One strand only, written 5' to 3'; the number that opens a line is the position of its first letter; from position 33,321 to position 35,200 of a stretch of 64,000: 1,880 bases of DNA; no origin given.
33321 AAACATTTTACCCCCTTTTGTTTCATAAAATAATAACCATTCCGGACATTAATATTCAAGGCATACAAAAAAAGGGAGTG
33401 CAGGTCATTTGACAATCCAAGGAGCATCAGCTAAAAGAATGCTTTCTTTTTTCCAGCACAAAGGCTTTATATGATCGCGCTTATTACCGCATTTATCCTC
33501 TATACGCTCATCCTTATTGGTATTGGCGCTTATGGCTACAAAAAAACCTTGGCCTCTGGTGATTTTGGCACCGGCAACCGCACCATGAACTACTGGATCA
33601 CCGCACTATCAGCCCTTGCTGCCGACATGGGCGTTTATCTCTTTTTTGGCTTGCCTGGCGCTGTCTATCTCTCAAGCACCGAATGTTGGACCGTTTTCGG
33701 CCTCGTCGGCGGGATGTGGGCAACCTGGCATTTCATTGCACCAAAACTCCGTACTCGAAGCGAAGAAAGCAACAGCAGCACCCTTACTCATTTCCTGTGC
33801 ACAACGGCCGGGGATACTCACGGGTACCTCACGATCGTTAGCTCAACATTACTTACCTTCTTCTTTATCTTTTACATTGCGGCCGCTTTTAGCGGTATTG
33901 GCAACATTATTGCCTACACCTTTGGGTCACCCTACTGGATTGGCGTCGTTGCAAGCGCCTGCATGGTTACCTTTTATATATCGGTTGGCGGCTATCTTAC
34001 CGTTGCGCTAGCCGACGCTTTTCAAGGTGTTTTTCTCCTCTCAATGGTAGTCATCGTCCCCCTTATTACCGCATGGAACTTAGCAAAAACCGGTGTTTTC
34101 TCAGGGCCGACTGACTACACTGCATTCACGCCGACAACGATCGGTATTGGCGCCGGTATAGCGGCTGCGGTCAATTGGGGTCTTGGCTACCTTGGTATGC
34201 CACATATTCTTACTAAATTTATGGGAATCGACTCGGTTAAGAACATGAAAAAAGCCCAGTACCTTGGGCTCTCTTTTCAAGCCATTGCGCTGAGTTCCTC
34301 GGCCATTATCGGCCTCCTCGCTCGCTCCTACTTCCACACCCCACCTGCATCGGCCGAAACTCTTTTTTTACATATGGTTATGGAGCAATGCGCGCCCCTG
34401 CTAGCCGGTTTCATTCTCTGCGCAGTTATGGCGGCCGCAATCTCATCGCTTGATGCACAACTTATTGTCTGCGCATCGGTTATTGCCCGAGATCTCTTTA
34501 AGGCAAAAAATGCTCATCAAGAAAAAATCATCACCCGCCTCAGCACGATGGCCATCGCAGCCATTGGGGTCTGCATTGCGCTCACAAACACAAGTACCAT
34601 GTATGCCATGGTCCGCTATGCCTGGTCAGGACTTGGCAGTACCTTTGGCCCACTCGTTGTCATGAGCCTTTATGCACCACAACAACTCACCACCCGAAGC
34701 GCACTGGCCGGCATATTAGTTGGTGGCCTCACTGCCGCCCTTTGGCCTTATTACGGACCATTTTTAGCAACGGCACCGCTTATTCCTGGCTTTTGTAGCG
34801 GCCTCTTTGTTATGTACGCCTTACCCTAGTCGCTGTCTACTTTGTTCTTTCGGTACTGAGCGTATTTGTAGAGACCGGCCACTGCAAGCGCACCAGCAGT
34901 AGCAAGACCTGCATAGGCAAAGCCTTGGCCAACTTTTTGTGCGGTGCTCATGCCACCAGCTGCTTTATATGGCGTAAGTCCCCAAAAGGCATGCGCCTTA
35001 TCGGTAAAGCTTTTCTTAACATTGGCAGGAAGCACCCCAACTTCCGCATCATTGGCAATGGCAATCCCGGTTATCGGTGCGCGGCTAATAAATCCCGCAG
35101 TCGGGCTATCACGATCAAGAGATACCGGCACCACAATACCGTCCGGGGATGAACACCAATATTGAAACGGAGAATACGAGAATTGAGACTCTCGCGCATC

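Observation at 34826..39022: Tandem pair of about 690-aa signal-peptide / C-terminal-anchor proteins with a mosaic identity pattern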

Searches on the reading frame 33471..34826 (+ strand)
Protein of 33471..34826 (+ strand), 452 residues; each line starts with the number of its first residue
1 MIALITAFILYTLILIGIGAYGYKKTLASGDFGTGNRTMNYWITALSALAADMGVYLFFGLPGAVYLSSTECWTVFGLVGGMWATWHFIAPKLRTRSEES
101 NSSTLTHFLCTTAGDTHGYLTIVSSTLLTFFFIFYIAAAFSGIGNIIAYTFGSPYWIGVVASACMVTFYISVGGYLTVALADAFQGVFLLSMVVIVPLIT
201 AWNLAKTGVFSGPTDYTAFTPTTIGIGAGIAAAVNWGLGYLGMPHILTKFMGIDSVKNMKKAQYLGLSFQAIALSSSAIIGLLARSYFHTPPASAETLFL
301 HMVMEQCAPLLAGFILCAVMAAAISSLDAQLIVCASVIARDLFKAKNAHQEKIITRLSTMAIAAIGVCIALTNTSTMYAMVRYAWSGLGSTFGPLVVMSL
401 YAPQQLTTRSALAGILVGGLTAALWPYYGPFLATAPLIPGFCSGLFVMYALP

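Call 20: search_protein_families(library=pfam, proteins=[window:33471-34826:+], max_evalue=0.01)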
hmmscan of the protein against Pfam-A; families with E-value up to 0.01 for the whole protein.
window:33471-34826:+ (452 aa): 1 family
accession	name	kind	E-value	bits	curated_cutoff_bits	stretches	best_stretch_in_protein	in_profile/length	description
PF00474.23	SSF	-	1.2e-46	159.9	22.8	1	34-418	3-406/406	Sodium:solute symporter family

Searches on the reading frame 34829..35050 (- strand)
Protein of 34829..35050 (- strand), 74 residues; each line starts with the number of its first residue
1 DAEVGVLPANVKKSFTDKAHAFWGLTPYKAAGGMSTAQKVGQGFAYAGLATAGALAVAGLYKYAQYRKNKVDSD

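Call 64: search_protein_families(library=ncbifam, proteins=[window:34829-35050:-], max_evalue=10)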
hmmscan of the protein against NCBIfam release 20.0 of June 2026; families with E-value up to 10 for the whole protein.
seq(74 aa): 0 families

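Call 65: search_protein_families(library=pfam, proteins=[window:34829-35050:-], max_evalue=10)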
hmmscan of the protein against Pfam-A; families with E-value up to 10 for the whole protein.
seq(74 aa): 0 families
